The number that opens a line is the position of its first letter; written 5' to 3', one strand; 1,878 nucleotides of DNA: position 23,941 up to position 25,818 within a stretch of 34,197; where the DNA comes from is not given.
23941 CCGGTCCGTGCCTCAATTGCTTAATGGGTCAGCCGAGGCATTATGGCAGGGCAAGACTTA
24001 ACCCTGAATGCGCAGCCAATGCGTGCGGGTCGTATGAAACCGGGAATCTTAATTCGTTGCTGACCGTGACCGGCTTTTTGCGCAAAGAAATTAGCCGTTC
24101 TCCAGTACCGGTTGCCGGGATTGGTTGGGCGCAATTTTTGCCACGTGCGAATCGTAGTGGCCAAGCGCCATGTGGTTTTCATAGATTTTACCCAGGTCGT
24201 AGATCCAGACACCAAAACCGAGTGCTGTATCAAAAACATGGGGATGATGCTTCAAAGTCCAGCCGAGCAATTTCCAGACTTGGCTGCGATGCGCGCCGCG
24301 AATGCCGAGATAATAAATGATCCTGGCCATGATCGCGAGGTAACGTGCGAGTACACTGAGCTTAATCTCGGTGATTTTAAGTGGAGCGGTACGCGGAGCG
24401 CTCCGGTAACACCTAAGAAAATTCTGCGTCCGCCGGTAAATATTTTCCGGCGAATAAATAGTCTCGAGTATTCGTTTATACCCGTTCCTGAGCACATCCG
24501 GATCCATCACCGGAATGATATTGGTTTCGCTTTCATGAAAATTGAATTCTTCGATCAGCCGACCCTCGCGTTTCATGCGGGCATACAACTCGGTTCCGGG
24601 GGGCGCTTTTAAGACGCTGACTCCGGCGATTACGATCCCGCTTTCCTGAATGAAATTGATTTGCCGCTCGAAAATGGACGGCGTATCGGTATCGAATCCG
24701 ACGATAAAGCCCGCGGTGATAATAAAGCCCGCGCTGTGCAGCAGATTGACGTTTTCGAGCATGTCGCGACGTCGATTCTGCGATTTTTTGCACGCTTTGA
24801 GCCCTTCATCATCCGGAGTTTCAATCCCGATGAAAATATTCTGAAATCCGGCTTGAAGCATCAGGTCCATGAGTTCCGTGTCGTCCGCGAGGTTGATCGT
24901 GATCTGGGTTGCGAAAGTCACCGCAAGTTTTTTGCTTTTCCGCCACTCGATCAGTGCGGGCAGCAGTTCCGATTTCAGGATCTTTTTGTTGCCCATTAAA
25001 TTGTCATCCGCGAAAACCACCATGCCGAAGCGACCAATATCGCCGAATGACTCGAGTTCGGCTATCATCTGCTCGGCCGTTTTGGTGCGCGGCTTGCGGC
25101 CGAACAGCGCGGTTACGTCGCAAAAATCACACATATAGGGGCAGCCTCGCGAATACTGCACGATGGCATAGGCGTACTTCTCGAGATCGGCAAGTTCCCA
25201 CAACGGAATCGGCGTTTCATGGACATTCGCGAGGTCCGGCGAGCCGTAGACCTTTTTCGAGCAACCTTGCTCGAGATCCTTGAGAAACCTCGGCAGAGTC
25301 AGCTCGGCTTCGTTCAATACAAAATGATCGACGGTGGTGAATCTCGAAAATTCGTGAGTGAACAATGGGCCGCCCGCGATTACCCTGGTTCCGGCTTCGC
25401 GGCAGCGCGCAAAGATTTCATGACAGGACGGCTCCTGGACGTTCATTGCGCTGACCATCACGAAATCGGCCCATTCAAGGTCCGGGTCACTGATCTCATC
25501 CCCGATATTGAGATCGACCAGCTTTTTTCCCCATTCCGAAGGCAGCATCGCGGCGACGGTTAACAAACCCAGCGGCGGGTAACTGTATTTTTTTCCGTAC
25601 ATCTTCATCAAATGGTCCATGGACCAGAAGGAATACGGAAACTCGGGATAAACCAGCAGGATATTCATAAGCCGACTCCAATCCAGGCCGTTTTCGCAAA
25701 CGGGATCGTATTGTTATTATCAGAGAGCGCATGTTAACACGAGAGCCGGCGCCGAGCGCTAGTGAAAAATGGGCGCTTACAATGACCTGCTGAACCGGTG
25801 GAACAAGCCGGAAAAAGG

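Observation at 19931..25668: Minus-strand group of tailoring-type enzymes: B12-radical SAM, NodU/CmcH carbamoyltransferase, lipoprotein, GT14-like glycosyltransferase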

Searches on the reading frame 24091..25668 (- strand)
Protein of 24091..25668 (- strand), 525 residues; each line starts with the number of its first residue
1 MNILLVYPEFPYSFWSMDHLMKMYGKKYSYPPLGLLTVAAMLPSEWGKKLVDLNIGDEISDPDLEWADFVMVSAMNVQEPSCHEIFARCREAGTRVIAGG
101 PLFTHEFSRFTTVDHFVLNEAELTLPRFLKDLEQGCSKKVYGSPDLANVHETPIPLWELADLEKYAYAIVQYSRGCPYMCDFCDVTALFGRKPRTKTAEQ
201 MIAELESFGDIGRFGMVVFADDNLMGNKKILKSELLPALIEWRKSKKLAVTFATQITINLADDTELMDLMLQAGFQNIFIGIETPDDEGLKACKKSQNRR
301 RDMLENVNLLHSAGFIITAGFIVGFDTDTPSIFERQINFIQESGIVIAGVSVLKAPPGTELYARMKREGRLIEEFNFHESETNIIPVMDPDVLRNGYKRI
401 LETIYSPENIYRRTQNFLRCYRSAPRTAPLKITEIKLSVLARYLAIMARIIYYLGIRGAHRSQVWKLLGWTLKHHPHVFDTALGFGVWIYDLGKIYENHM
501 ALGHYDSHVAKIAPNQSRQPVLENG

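Call 4: search_protein_families(library=pfam, proteins=[window:24091-25668:-], max_evalue=0.01)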
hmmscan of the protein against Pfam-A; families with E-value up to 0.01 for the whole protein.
window:24091-25668:- (525 aa): 3 families
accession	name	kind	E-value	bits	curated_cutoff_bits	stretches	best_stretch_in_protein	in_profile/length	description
PF13282.11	DUF4070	-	1.7e-28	99.9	22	1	359-498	1-137/144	Domain of unknown function (DUF4070)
PF04055.27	Radical_SAM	-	4.3e-19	69.7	29.5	1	171-338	2-164/166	Radical SAM superfamily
PF02310.24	B12-binding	-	1.8e-07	31.5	32.1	1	28-128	10-120/121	B12 binding domain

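Call 11: search_protein_families(library=ncbifam, proteins=[window:24091-25668:-], max_evalue=0.01)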
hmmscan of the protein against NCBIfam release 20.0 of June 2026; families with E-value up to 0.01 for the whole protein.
window:24091-25668:- (525 aa): 24 families
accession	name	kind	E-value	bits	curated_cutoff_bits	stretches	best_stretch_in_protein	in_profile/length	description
TIGR04479.1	bcpD_PhpK_rSAM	subfamily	4.9e-22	78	600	1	167-343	241-409/504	PhpK family radical SAM P-methyltransferase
TIGR02026.1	BchE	equivalog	1.3e-21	77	481.35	1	155-413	175-429/497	magnesium-protoporphyrin IX monomethyl ester anaerobic oxidative cyclase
TIGR04013.1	B12_SAM_MJ_1487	hypoth_equivalog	9.2e-19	67.5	251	1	65-342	44-332/382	TIGR04013 family B12-binding domain/radical SAM domain-containing protein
TIGR04072.2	rSAM_ladder_B12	equivalog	1.4e-18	66.8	360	1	82-409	86-420/443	lipid biosynthesis B12-binding/radical SAM protein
TIGR03471.1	HpnJ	equivalog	2.9e-18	66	577.6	1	166-416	196-438/472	hopanoid biosynthesis associated radical SAM protein HpnJ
TIGR04014.1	B12_SAM_MJ_0865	equivalog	1.1e-17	64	360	1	70-363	45-356/434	methyl-coenzyme M reductase glutamine C-methyltransferase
NF050148.1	rSAM_ApyD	equivalog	2.9e-17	62.3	750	1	107-365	121-393/645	RiPP biosynthesis radical SAM protein ApyD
NF038361.1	rSAM_Sden_1168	equivalog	7.9e-15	54.4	575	1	172-378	287-486/560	Sden_1168 family B12-binding radical SAM P-methyltransferase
TIGR04367.1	HpnR_B12_rSAM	equivalog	5.4e-14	51.6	650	1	168-368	187-376/490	hopanoid C-3 methylase HpnR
NF045585.1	rSAM_slr0320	equivalog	3e-11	42.5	775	1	166-316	234-380/511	photosystem II high light acclimation radical SAM protein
NF033070.1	rSAM_AprD4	equivalog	4.3e-11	42.4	500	1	151-376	172-401/456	AprD4 family radical SAM diol-dehydratase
NF033712.0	B12_rSAM_KedN5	subfamily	3.4e-10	38.8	700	1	153-333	181-360/624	KedN5 family methylcobalamin-dependent radical SAM C-methyltransferase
TIGR01125.1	TIGR01125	equivalog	3.6e-09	36.2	356.95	1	157-350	127-323/432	30S ribosomal protein S12 methylthiotransferase RimO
TIGR03975.1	rSAM_ocin_1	subfamily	2.5e-08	32.9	281.85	1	168-340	262-427/606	RiPP maturation radical SAM C-methyltransferase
TIGR01579.1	MiaB-like-C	equivalog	2.9e-08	33.4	357.05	1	161-345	134-320/416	tRNA (N(6)-L-threonylcarbamoyladenosine(37)-C(2))-methylthiotransferase MtaB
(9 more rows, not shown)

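Call 12: find_encoding_contigs(protein=window:24091-25668:-, flank=10000, max_places=6)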
Protein window:24091-25668:- (525 aa): 2 contigs read that carry it; 2 places shown.
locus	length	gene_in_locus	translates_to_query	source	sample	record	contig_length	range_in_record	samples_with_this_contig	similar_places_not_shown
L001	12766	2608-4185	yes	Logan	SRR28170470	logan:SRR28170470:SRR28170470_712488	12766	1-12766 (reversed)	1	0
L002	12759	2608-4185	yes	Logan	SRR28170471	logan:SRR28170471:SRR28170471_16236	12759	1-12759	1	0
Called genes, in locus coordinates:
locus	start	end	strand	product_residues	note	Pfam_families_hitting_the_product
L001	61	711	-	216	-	PF00702:Hydrolase, PF13419:HAD_2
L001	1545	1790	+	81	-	PF03459:TOBE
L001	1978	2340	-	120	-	PF09361:Phasin_2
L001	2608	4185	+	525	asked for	PF02310:B12-binding (weak), PF04055:Radical_SAM, PF13282:DUF4070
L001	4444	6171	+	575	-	PF02543:Carbam_trans_N, PF16861:Carbam_trans_C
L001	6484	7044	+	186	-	-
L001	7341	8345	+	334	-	-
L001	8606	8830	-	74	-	-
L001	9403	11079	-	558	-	PF00501:AMP-binding, PF13193:AMP-binding_C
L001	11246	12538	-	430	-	PF00672:HAMP, PF00512:HisKA, PF02518:HATPase_c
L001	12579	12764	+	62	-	?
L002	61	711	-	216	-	PF00702:Hydrolase, PF13419:HAD_2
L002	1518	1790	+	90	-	PF03459:TOBE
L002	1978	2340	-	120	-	PF09361:Phasin_2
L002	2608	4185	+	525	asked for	PF02310:B12-binding (weak), PF04055:Radical_SAM, PF13282:DUF4070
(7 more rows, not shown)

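Call 13: find_homologous_proteins(query=window:24091-25668:-, max_evalue=1e-20)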
Query window:24091-25668:- (525 aa): 8000 proteins with E <= 1e-20 among 8000 candidates; the best 120 are listed.
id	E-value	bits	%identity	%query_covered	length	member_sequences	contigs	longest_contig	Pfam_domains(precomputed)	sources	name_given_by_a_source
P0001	0.0e+0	1092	89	100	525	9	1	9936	PF04055.28,PF13282.12,PF02310.25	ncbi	-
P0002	0.0e+0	1086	88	100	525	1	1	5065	PF04055.28,PF13282.12,PF02310.25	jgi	jgi:radical SAM superfamily enzyme YgiQ (UPF0313 family)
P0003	0.0e+0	1069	86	100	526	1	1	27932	PF04055.28,PF13282.12,PF02310.25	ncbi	ncbi:MAG: B12-binding domain-containing radical SAM protein [Gammaproteobacteria bacterium]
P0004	0.0e+0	1067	86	100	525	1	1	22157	PF04055.28,PF13282.12,PF02310.25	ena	-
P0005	0.0e+0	1027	82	100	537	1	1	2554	PF04055.28,PF13282.12,PF02310.25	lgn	-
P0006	7.0e-296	1000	81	98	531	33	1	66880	PF04055.28,PF13282.12,PF02310.25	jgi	-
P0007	1.4e-294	996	79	100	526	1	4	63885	PF04055.28,PF13282.12,PF02310.25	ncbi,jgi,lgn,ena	-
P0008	2.0e-292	989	86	94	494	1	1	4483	PF04055.28,PF13282.12,PF02310.25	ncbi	ncbi:MAG: B12-binding domain-containing radical SAM protein, partial [Methylococcales bacterium]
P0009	1.3e-291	986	79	100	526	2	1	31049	PF04055.28,PF13282.12,PF02310.25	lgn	-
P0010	2.8e-285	965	77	100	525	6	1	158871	PF04055.28,PF13282.12,PF02310.25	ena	-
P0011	5.2e-281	951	76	100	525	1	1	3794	PF04055.28,PF13282.12,PF02310.25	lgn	-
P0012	4.0e-280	948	76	100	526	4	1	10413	PF04055.28,PF13282.12,PF02310.25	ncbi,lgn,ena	-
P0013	6.3e-233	792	64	99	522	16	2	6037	PF04055.28,PF13282.12,PF02310.25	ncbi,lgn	ncbi:MAG: B12-binding domain-containing radical SAM protein [Gammaproteobacteria bacterium]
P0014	8.9e-231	785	66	96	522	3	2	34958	PF04055.28,PF13282.12,PF02310.25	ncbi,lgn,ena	-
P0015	3.3e-226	770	64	98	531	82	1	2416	PF04055.28,PF13282.12,PF02310.25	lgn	-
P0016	6.2e-226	769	64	98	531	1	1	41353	PF04055.28,PF13282.12,PF02310.25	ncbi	-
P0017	7.1e-224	763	63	100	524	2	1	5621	PF04055.28,PF13282.12,PF02310.25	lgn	-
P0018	2.7e-222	757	61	100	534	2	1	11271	PF04055.28,PF13282.12,PF02310.25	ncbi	-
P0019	1.9e-221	754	63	96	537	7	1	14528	PF04055.28,PF13282.12,PF02310.25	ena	-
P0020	3.2e-219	747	61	98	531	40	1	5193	PF04055.28,PF13282.12,PF02310.25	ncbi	-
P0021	4.1e-219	747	61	100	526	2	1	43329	PF04055.28,PF13282.12,PF02310.25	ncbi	-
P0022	3.8e-213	727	60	98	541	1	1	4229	PF04055.28,PF13282.12,PF02310.25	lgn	-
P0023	2.0e-209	715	62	96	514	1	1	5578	PF04055.28,PF13282.12,PF02310.25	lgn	-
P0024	2.6e-207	708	61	95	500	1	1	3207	PF04055.28,PF13282.12,PF02310.25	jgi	jgi:radical SAM superfamily enzyme YgiQ (UPF0313 family)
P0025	3.4e-207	707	60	99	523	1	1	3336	PF04055.28,PF13282.12,PF02310.25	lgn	-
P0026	3.0e-206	704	60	96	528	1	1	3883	PF04055.28,PF13282.12,PF02310.25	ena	-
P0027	1.1e-203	696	61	95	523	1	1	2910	PF04055.28,PF13282.12,PF02310.25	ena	-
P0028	3.1e-201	688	59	95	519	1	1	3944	PF04055.28,PF13282.12,PF02310.25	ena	-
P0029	3.1e-200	684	58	97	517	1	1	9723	PF04055.28,PF13282.12,PF02310.25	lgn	-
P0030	2.1e-199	682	62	92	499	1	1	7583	PF04055.28,PF13282.12,PF02310.25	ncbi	-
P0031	1.8e-198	679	59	98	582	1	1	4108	PF04055.28,PF13282.12,PF02310.25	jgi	jgi:radical SAM superfamily enzyme YgiQ (UPF0313 family)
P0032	4.7e-198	677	57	98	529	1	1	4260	PF04055.28,PF13282.12,PF02310.25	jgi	jgi:radical SAM superfamily enzyme YgiQ (UPF0313 family)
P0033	5.9e-198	677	58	95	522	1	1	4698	PF04055.28,PF13282.12,PF02310.25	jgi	jgi:radical SAM superfamily enzyme YgiQ (UPF0313 family)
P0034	8.0e-198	677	58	95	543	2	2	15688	PF04055.28,PF13282.12,PF02310.25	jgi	jgi:radical SAM superfamily enzyme YgiQ (UPF0313 family)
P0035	1.6e-197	676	59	95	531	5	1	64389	PF04055.28,PF13282.12,PF02310.25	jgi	jgi:radical SAM superfamily enzyme YgiQ (UPF0313 family)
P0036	2.1e-197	675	60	95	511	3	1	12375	PF04055.28,PF13282.12,PF02310.25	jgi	jgi:radical SAM superfamily enzyme YgiQ (UPF0313 family)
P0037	3.2e-196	671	58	95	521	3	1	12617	PF04055.28,PF13282.12,PF02310.25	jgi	-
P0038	8.3e-196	670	58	95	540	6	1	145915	PF04055.28,PF13282.12,PF02310.25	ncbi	-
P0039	1.6e-195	669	60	94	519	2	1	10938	PF04055.28,PF13282.12,PF02310.25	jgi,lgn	-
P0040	4.0e-195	668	58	95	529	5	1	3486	PF04055.28,PF13282.12,PF02310.25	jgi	jgi:radical SAM superfamily enzyme YgiQ (UPF0313 family)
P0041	4.8e-195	667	58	96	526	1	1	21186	PF04055.28,PF13282.12,PF02310.25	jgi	jgi:radical SAM superfamily enzyme YgiQ (UPF0313 family)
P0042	5.4e-195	667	58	95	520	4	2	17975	PF04055.28,PF13282.12,PF02310.25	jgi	jgi:radical SAM superfamily enzyme YgiQ (UPF0313 family)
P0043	2.1e-193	662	58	95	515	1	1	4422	PF04055.28,PF13282.12,PF02310.25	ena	-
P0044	2.1e-193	662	58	95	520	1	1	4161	PF04055.28,PF13282.12,PF02310.25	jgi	jgi:radical SAM superfamily enzyme YgiQ (UPF0313 family)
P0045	2.8e-193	662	61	91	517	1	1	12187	PF04055.28,PF13282.12,PF02310.25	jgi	jgi:radical SAM superfamily enzyme YgiQ (UPF0313 family)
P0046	4.6e-193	661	58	95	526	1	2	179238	PF04055.28,PF13282.12,PF02310.25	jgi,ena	-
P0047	1.3e-191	656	57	98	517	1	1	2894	PF04055.28,PF13282.12,PF02310.25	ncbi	-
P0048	3.4e-191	655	58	98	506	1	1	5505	PF04055.28,PF13282.12,PF02310.25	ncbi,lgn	-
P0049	6.7e-190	650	57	97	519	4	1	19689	PF04055.28,PF13282.12,PF02310.25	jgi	jgi:radical SAM superfamily enzyme YgiQ (UPF0313 family)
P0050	2.5e-189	648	57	95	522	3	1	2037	PF04055.28,PF13282.12,PF02310.25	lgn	-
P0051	3.9e-189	648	57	95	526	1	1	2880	PF04055.28,PF13282.12,PF02310.25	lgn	-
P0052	6.3e-189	647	59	94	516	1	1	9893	PF04055.28,PF13282.12,PF02310.25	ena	-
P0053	3.8e-188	645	56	97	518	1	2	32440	PF04055.28,PF13282.12,PF02310.25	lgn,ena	-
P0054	5.4e-188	644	56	95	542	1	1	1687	PF04055.28,PF13282.12,PF02310.25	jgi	jgi:radical SAM superfamily enzyme YgiQ (UPF0313 family)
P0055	3.3e-187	642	55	99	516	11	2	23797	PF04055.28,PF13282.12,PF02310.25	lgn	-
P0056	1.1e-186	640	56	94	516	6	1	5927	PF04055.28,PF13282.12,PF02310.25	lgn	-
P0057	1.2e-186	640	56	95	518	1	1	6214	PF04055.28,PF13282.12,PF02310.25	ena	-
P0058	2.5e-186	639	57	94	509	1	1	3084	PF04055.28,PF13282.12,PF02310.25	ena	-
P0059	5.4e-186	638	56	98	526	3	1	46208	PF04055.28,PF13282.12,PF02310.25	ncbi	-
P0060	6.7e-186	637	57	94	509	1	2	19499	PF04055.28,PF13282.12,PF02310.25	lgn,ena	-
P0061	6.8e-186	637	56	94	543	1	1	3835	PF04055.28,PF13282.12,PF02310.25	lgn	-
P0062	1.3e-185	636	57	94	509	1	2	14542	PF04055.28,PF13282.12,PF02310.25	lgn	-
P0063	1.9e-185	636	56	94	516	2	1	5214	PF04055.28,PF13282.12,PF02310.25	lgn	-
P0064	2.1e-185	636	55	96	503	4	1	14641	PF04055.28,PF13282.12,PF02310.25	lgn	-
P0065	2.2e-185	635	58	94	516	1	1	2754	PF04055.28,PF13282.12,PF02310.25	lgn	-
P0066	2.4e-185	635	57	94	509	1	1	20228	PF04055.28,PF13282.12,PF02310.25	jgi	jgi:radical SAM superfamily enzyme YgiQ (UPF0313 family)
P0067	2.4e-185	635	57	94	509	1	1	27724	PF04055.28,PF13282.12,PF02310.25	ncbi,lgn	-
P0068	4.6e-185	634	57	94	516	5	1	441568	PF04055.28,PF13282.12,PF02310.25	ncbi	ncbi:MAG: B12-binding domain-containing radical SAM protein [bacterium]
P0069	5.5e-185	634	56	93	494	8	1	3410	PF04055.28,PF13282.12,PF02310.25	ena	-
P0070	1.3e-184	633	56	95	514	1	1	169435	PF04055.28,PF13282.12,PF02310.25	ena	-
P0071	1.7e-184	633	55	94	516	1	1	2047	PF04055.28,PF13282.12,PF02310.25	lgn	-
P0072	4.3e-184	631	56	94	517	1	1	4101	PF04055.28,PF13282.12,PF02310.25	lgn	-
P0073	5.2e-184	631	56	95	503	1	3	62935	PF04055.28,PF13282.12,PF02310.25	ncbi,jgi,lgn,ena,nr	ncbi:MAG TPA: B12-binding domain-containing radical SAM protein [Ignavibacteriaceae bacterium]|nr:B1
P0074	9.1e-184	630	55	94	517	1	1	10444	PF04055.28,PF13282.12,PF02310.25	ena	-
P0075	1.1e-183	630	55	94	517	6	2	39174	PF04055.28,PF13282.12,PF02310.25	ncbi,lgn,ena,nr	ncbi:MAG: B12-binding domain-containing radical SAM protein [Bacteroidetes bacterium]|nr:B12-binding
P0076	1.3e-183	630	55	94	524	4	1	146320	PF04055.28,PF13282.12,PF02310.25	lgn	-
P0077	1.3e-183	630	58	92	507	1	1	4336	PF04055.28,PF13282.12,PF02310.25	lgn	-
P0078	1.6e-183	629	55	94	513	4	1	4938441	PF04055.28,PF13282.12,PF02310.25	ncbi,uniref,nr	ncbi:B12-binding domain-containing radical SAM protein [Chondrinema litorale]|uniref:B12-binding dom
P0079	2.0e-183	629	57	92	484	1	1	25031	PF04055.28,PF13282.12,PF02310.25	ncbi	-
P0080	3.1e-183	628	56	94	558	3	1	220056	PF04055.28,PF13282.12,PF02310.25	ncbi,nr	ncbi:MAG: radical SAM protein [Bacteroidota bacterium]|nr:radical SAM protein [Bacteroidota bacteriu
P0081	4.0e-183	628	57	94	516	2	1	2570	PF04055.28,PF13282.12,PF02310.25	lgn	-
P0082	4.0e-183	628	56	95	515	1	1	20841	PF04055.28,PF13282.12,PF02310.25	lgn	-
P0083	4.4e-183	628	55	95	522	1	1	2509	PF04055.28,PF13282.12,PF02310.25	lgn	-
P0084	4.9e-183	628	56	94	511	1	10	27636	PF04055.28,PF13282.12,PF02310.25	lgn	-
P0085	5.0e-183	628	57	95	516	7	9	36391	PF04055.28,PF13282.12,PF02310.25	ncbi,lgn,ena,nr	ncbi:MAG: DUF4070 domain-containing protein [Chloroflexi bacterium]|nr:DUF4070 domain-containing pro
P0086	5.2e-183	628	53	99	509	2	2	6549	PF04055.28,PF13282.12,PF02310.25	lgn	-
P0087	8.3e-183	627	55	97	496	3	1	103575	PF04055.28,PF13282.12,PF02310.25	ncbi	-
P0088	8.3e-183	627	56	95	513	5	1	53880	PF04055.28,PF13282.12,PF02310.25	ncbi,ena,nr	ncbi:MAG TPA: radical SAM protein [Bacteroidia bacterium]|nr:radical SAM protein [Bacteroidia bacter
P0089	1.1e-182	627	56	94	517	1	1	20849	PF04055.28,PF13282.12,PF02310.25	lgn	-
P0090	1.3e-182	626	55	94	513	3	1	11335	PF04055.28,PF13282.12,PF02310.25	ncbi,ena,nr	ncbi:MAG TPA: B12-binding domain-containing radical SAM protein [Bacteroidia bacterium]|nr:B12-bindi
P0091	1.3e-182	626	54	98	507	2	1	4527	PF04055.28,PF13282.12,PF02310.25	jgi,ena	-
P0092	1.3e-182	626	58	92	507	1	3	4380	PF04055.28,PF13282.12,PF02310.25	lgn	-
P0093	1.3e-182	626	58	92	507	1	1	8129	PF04055.28,PF13282.12,PF02310.25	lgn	-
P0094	1.7e-182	626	55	95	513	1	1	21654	PF04055.28,PF13282.12,PF02310.25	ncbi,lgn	ncbi:MAG: radical SAM protein [Bacteroidia bacterium]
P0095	2.3e-182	626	54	95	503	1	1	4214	PF04055.28,PF13282.12,PF02310.25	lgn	-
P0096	2.5e-182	625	54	95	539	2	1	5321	PF04055.28,PF13282.12,PF02310.25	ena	-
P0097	2.6e-182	625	56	94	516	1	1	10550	PF04055.28,PF13282.12,PF02310.25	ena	-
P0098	3.2e-182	625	55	94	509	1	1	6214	PF04055.28,PF13282.12,PF02310.25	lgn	-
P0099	6.4e-182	624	55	95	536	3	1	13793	PF04055.28,PF13282.12,PF02310.25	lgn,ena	-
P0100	9.0e-182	624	55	94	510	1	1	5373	PF04055.28,PF13282.12,PF02310.25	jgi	-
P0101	1.5e-181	623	55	95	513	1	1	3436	PF04055.28,PF13282.12,PF02310.25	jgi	jgi:radical SAM superfamily enzyme YgiQ (UPF0313 family)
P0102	2.7e-181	622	56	95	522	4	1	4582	PF04055.28,PF13282.12,PF02310.25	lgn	-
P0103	3.9e-181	621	53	97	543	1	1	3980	PF04055.28,PF13282.12,PF02310.25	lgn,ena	-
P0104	4.8e-181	621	56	92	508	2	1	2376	PF04055.28,PF13282.12,PF02310.25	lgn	-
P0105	5.8e-181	621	55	95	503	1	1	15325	PF04055.28,PF13282.12,PF02310.25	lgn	-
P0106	8.5e-181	620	56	95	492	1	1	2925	PF04055.28,PF13282.12,PF02310.25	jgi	jgi:radical SAM superfamily enzyme YgiQ (UPF0313 family)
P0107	9.1e-181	620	56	95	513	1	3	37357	PF04055.28,PF13282.12,PF02310.25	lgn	-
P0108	9.1e-181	620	54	95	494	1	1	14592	PF04055.28,PF13282.12,PF02310.25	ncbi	-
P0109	1.0e-180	620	57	94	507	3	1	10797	PF04055.28,PF13282.12,PF02310.25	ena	-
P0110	1.1e-180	620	54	94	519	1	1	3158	PF04055.28,PF13282.12,PF02310.25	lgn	-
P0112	1.6e-180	619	55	99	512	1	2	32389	PF04055.28,PF13282.12,PF02310.25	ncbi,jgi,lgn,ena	ncbi:MAG: radical SAM protein [Bacteroidota bacterium]|jgi:radical SAM superfamily enzyme YgiQ (UPF0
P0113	1.8e-180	619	54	94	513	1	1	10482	PF04055.28,PF13282.12,PF02310.25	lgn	-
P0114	1.9e-180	619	55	94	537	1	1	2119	PF04055.28,PF13282.12,PF02310.25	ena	-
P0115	2.3e-180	619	55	95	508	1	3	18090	PF04055.28,PF13282.12,PF02310.25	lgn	-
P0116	3.0e-180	619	55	95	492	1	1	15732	PF04055.28,PF13282.12,PF02310.25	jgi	jgi:radical SAM superfamily enzyme YgiQ (UPF0313 family)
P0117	3.9e-180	618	55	95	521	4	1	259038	PF04055.28,PF13282.12,PF02310.25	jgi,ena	-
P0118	4.0e-180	618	54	94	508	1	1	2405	PF04055.28,PF13282.12,PF02310.25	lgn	-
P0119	4.1e-180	618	53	97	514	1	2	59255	PF04055.28,PF13282.12,PF02310.25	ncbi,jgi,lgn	-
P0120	4.7e-180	618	54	94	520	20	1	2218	PF04055.28,PF13282.12,PF02310.25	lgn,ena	-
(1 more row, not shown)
